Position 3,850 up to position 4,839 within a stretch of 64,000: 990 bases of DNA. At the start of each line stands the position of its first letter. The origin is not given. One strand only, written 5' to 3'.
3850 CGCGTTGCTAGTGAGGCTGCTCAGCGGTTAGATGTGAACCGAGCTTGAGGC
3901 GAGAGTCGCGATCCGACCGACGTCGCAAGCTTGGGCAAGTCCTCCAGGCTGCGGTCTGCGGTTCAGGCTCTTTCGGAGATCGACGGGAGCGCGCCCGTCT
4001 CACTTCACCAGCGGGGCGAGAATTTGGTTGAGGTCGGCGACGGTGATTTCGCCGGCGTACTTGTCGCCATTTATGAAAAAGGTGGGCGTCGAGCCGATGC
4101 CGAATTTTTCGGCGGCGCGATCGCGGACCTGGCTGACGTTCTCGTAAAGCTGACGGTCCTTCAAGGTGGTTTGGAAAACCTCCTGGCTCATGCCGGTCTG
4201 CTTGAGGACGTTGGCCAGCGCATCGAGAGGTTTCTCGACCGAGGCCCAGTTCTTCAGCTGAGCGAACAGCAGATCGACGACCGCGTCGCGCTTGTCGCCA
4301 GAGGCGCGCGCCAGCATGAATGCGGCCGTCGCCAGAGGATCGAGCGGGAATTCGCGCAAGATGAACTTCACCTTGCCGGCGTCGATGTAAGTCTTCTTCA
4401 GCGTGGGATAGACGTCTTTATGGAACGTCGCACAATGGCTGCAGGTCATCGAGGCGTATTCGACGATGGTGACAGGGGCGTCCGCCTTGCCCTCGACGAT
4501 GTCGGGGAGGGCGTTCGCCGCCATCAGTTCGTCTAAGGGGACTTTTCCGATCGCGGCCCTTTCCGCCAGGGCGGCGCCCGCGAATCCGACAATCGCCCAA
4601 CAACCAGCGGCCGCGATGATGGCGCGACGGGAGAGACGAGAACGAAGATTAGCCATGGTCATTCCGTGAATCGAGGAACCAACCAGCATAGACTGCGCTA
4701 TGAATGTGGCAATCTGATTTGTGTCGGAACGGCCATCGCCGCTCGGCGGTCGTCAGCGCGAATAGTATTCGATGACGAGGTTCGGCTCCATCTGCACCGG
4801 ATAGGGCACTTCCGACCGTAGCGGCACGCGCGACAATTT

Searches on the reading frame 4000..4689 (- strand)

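Call 47: search_protein_families(library=pfam, proteins=[window:4000-4689:-], max_evalue=0.00001)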
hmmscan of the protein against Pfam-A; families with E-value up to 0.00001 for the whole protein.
window:4000-4689:- (229 aa): 2 families
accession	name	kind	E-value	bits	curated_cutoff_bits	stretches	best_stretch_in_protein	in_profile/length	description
PF13462.12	Thioredoxin_4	-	2.6e-36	125.7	23.2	1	62-224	4-163/165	Thioredoxin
PF01323.26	DSBA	-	2.1e-10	41.2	25.6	0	120-224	88-190/191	DSBA-like thioredoxin domain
